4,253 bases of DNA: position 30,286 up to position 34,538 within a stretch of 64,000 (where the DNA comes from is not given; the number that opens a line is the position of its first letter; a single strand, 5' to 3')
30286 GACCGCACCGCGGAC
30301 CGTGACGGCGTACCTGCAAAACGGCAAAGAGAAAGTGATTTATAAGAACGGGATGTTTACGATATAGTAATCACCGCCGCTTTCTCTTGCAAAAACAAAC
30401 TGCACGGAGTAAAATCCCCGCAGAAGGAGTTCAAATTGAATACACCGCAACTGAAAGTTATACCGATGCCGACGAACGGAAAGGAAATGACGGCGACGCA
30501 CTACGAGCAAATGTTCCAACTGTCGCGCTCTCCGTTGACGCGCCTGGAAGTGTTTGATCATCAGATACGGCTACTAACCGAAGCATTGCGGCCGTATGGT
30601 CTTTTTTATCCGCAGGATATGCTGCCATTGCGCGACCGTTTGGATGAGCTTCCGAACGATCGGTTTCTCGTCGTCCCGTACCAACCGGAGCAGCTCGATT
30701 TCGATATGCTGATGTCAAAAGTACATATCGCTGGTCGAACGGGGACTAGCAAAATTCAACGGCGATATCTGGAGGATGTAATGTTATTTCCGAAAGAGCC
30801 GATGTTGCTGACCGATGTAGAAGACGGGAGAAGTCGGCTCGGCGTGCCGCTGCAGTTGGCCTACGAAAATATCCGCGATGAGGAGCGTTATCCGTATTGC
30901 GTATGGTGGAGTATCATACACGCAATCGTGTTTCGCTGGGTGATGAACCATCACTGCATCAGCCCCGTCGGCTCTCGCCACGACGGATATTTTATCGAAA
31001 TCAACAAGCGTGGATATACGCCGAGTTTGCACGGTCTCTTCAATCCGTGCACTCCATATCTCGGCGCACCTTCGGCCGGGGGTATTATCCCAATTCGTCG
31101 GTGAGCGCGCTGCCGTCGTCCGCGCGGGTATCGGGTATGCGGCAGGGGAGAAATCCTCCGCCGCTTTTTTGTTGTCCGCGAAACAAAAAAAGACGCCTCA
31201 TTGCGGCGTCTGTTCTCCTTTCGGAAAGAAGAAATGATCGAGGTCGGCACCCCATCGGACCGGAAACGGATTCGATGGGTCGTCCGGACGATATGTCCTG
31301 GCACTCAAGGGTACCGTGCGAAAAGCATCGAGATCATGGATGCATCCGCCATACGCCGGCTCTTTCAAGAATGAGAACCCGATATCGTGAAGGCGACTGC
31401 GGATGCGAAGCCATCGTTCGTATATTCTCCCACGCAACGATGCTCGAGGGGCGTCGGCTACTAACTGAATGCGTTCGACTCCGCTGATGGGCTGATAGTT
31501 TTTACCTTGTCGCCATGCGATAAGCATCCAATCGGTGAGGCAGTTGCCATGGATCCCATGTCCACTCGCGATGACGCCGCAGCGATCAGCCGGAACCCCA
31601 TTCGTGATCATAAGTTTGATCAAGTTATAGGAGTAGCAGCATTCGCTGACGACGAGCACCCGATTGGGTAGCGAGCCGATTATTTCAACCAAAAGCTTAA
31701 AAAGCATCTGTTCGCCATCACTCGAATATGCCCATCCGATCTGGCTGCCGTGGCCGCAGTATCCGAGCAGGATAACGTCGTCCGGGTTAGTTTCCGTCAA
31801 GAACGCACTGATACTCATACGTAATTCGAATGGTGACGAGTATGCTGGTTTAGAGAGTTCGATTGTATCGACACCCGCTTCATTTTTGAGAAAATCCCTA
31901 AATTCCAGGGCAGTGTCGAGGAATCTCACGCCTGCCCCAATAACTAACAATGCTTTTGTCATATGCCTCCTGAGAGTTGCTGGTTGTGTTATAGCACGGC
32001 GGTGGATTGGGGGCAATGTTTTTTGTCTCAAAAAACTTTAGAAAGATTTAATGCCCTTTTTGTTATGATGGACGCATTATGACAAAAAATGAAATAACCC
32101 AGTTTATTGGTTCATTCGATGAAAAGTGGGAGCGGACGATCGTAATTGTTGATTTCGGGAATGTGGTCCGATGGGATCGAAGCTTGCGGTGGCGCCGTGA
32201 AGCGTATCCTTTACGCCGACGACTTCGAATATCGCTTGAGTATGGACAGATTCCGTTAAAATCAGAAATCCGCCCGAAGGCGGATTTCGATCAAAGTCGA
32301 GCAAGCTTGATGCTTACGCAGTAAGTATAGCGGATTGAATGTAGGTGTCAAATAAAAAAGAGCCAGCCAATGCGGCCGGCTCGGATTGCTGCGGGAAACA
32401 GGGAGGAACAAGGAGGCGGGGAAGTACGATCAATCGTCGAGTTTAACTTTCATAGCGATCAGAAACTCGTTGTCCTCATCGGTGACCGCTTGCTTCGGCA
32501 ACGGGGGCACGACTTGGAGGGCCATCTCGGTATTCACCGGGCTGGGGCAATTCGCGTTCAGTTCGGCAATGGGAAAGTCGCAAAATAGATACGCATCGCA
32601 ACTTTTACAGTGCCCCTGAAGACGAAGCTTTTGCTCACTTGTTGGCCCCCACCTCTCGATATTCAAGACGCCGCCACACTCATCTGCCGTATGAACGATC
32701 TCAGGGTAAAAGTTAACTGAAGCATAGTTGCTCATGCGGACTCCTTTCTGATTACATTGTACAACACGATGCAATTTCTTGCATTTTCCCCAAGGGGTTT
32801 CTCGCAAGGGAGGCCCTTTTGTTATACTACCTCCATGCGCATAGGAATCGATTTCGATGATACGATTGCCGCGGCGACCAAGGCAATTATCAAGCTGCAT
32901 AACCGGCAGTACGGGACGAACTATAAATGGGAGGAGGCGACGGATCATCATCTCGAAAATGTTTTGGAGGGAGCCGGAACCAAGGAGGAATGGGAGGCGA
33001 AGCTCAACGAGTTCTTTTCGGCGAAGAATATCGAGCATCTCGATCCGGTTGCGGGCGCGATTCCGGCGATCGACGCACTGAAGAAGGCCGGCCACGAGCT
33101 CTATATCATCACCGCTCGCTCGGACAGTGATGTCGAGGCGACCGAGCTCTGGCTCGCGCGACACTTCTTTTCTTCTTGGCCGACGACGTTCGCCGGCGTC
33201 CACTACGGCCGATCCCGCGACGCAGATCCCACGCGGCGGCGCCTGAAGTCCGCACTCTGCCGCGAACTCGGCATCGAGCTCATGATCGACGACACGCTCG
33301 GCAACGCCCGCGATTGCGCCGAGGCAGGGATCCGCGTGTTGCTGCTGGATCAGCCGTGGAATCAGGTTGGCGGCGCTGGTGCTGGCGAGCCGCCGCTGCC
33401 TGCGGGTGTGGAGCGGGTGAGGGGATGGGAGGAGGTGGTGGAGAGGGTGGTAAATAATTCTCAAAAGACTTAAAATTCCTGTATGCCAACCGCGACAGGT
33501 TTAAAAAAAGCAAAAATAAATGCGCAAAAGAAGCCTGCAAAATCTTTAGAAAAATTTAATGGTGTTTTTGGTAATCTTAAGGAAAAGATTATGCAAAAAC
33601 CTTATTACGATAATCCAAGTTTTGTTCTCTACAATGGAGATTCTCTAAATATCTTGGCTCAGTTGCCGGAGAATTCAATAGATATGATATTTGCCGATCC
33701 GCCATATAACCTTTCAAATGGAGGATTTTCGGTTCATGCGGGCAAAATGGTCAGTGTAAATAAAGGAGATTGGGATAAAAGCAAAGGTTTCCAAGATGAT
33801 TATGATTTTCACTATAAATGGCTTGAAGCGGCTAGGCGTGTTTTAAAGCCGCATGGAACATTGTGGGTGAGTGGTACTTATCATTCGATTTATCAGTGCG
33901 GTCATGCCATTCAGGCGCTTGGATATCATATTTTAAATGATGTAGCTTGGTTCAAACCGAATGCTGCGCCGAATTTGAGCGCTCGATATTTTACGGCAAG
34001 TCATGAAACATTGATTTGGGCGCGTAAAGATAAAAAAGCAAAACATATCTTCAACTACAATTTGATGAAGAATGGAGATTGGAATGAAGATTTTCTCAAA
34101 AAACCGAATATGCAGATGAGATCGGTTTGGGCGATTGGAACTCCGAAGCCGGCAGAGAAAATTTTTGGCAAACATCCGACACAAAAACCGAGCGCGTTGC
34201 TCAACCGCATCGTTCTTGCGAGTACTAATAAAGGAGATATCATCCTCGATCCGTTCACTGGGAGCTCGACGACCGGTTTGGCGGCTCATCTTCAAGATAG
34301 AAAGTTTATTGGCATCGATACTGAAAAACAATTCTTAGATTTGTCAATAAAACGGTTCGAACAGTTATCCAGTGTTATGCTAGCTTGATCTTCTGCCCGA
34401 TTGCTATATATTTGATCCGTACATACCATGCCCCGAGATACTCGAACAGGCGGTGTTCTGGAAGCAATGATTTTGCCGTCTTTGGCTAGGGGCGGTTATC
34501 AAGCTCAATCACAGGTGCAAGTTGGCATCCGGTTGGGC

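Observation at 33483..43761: AT-rich multi-system defence island inserted between a HAD phosphatase gene and a YgjP-like gene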

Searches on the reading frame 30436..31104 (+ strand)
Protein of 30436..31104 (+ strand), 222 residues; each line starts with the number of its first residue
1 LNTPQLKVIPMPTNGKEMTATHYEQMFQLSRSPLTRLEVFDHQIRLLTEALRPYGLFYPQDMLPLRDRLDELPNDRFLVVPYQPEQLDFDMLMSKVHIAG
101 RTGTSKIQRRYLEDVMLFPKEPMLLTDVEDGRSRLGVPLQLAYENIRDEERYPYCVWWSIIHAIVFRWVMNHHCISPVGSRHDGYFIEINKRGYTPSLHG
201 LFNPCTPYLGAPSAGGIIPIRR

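Call 30: search_protein_families(library=pfam, proteins=[window:30436-31104:+], max_evalue=0.01)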
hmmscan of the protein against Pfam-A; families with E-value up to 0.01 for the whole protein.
window:30436-31104:+ (222 aa): 1 family
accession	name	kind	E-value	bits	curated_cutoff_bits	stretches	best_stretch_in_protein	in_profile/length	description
PF18959.5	DUF5701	-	0.0031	17.7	27.4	1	74-183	36-151/206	Family of unknown function (DUF5701)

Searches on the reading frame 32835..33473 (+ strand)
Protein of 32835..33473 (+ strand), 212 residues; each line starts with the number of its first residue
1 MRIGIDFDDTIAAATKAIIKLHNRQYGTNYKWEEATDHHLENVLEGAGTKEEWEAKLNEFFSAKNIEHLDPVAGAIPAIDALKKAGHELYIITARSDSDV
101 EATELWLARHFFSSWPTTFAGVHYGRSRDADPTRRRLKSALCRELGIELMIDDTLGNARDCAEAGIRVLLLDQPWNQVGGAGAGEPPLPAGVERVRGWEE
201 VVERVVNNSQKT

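Call 16: find_encoding_contigs(protein=window:32835-33473:+, flank=10000, max_places=10)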
Protein window:32835-33473:+ (212 aa): 1 contig read that carries it; 1 place shown.
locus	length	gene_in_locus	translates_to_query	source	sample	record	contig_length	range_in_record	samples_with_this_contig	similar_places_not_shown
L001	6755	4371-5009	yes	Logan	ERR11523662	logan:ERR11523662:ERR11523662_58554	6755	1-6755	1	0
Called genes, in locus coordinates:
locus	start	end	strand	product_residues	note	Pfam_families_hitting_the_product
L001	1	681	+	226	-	?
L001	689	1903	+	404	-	PF02073:Peptidase_M29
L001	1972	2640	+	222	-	-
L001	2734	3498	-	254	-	-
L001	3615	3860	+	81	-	-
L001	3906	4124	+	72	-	-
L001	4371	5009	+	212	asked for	PF06941:NT5C (weak), PF13419:HAD_2 (weak)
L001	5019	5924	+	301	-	PF01555:N6_N4_Mtase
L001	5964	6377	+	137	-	PF20472:PDDEXK_11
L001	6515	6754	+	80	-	?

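Call 18: find_related_loci(query=window:32835-33473:+, collection=genome_contigs, flank=10000)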
Query window:32835-33473:+ (212 aa) in genome_contigs; peptide patterns used: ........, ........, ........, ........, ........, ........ (x = any residue, [..] = any of these).
133 stretches matched a pattern; 4 encode a relative of the query (tblastn E <= 1e-3); 4 distinct loci.
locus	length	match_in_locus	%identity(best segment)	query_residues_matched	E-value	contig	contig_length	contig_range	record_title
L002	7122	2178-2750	61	1-205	6e-82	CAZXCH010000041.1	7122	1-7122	MAG TPA_asm: uncultured Candidatus Saccharibacteria bacterium isolate binchicken_co241_385 genome assembly, contig: NODE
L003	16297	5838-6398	33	1-198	9e-27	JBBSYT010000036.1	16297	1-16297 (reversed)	MAG: Nanoarchaeota archaeon isolate H51-bin127_1 H51_bin127_1_000000000036, whole genome shotgun sequence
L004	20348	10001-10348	29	75-208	6e-7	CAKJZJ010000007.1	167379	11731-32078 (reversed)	Clostridiales bacterium isolate MAG-R023 genome assembly, contig: k141_187760, whole genome shotgun sequence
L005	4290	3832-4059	33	80-157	3e-5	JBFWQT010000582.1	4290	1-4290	MAG: Planctomycetota bacterium isolate CA_2019_TPBF_19 NODE_77959_length_4290_cov_4.232044_TPBF, whole genome shotgun se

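Call 20: find_related_loci(query=window:32835-33473:+, collection=metagenome_contigs, flank=10000)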
Query window:32835-33473:+ (212 aa) in metagenome_contigs; peptide patterns used: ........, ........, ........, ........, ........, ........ (x = any residue, [..] = any of these).
243 stretches matched a pattern; 12 encode a relative of the query (tblastn E <= 1e-3); 12 distinct loci.
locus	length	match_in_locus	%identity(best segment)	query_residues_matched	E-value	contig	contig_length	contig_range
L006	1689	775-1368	75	1-205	3e-107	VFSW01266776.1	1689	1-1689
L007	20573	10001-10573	61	1-205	1e-81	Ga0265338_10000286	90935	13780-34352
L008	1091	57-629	60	1-205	3e-84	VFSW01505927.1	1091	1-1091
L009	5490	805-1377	33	1-206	2e-32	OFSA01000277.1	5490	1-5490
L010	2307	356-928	35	1-205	4e-32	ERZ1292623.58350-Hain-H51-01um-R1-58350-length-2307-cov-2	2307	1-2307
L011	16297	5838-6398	33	1-198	2e-26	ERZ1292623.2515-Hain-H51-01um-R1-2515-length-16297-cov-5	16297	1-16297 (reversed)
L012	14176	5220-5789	27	1-203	2e-18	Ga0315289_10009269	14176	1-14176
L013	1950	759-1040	36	1-96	5e-11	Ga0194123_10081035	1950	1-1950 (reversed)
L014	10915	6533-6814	36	1-96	6e-11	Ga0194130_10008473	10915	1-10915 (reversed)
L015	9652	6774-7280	31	1-177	4e-10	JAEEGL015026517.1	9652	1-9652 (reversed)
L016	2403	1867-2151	29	85-177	3e-8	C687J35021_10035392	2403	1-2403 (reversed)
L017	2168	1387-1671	29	85-177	3e-8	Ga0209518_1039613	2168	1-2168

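Call 30: search_protein_families(library=pfam, proteins=[window:32835-33473:+], max_evalue=0.01)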
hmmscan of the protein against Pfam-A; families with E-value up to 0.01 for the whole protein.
window:32835-33473:+ (212 aa): 4 families
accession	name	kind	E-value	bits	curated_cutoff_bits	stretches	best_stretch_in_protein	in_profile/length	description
PF06941.18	NT5C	-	1.3e-07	32.1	24.8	1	3-111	4-110/180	5' nucleotidase, deoxy (Pyrimidine), cytosolic type C protein (NT5C)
PF13419.12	HAD_2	-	7.1e-06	26.7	23.8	1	6-101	4-110/178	Haloacid dehalogenase-like hydrolase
PF00702.32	Hydrolase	-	6.5e-05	23.8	26.4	1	26-158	55-184/191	haloacid dehalogenase-like hydrolase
PF12710.13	HAD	-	0.0014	19.5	27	1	47-98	63-113/189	haloacid dehalogenase-like hydrolase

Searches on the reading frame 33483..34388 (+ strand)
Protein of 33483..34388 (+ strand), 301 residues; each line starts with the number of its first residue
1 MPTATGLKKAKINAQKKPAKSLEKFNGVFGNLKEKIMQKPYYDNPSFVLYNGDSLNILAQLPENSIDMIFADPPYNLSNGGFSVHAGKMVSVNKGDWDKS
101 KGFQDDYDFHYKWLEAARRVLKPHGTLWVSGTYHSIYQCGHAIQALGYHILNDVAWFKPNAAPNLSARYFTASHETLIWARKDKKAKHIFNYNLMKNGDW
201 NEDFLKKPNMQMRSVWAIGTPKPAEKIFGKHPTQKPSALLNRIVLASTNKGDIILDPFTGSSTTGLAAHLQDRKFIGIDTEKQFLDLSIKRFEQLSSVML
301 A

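Call 4: search_protein_families(library=padloc, proteins=[window:33483-34388:+], max_evalue=0.01)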
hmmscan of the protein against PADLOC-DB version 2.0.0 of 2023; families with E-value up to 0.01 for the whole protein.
window:33483-34388:+ (301 aa): 76 families (the best 25 are shown)
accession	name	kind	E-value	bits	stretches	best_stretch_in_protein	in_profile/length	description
PDLC03371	MTase_II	-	1e-97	324.7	1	38-296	2-256/260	Type II methyltransferase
PDLC03216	MTase_II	-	1.8e-79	265.4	1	47-296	12-259/364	Type II methyltransferase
PDLC03738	oMTase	-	1.1e-74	249.4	1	49-295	23-268/376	orphan methyltransferase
PDLC03302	MTase_II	-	1.7e-60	203.4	1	49-292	7-260/626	Type II methyltransferase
PDLC03299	MTase_II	-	3.8e-45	152.6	1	35-295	4-260/296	Type II methyltransferase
PDLC03387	MTase_II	-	1.1e-36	124.5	2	141-296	133-280/289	Type II methyltransferase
PDLC03279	MTase_II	-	2.9e-29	99.8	1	49-292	359-584/587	Type II methyltransferase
PDLC03265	MTase_II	-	7.9e-29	99.1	2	209-295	248-331/333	Type II methyltransferase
PDLC03339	MTase_II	-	9.1e-28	95.1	2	184-294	164-273/399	Type II methyltransferase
PDLC03353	MTase_II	-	1.1e-27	95.2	1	43-294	6-252/260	Type II methyltransferase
PDLC03320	MTase_II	-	4.8e-27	92.9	1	43-298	29-280/289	Type II methyltransferase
PDLC03238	MTase_II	-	3.5e-26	90.2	1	15-280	97-353/428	Type II methyltransferase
PDLC03300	MTase_II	-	3.5e-26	90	1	48-295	13-279/302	Type II methyltransferase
PDLC03252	MTase_II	-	5.7e-24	83.1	2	141-296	212-357/365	Type II methyltransferase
PDLC03230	MTase_II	-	1.2e-23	82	1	49-289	38-279/360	Type II methyltransferase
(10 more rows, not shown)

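Call 5: search_protein_families(library=pfam, proteins=[window:33483-34388:+], max_evalue=0.01)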
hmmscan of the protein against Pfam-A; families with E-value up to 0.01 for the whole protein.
window:33483-34388:+ (301 aa): 4 families
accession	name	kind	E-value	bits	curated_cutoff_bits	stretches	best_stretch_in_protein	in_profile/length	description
PF01555.25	N6_N4_Mtase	-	1.3e-56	192.4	26.7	1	66-289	1-220/221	DNA methylase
PF13847.12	Methyltransf_31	-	0.00091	19.4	27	0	249-294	2-50/145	Methyltransferase domain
PF03602.21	Cons_hypoth95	-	0.0024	18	24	0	29-78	77-126/182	Conserved hypothetical protein 95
PF02086.21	MethyltransfD12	-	0.0057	16.9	22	0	62-92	172-202/253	D12 class N6 adenine-specific DNA methyltransferase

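Call 79: search_protein_families(library=ncbifam, proteins=[window:33483-34388:+], max_evalue=0.001)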
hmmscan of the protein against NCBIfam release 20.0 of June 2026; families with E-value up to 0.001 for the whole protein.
window:33483-34388:+ (301 aa): 4 families
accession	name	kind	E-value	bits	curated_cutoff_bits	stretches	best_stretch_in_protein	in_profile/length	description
NF050803.1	DnaMtaseCcrMCaul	equivalog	7.8e-75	252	830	1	49-296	6-251/350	adenine-specific DNA-methyltransferase CcrM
NF008572.0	PRK11524.1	equivalog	2.2e-38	132.1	292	2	227-296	191-260/294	adenine-specific DNA-methyltransferase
NF010253.0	PRK13699.1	subfamily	5.6e-17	62.2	244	2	230-297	143-210/226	DNA methyltransferase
TIGR01177.1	TIGR01177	hypoth_equivalog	0.00061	19.2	316.55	0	245-283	177-215/330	TIGR01177 family methyltransferase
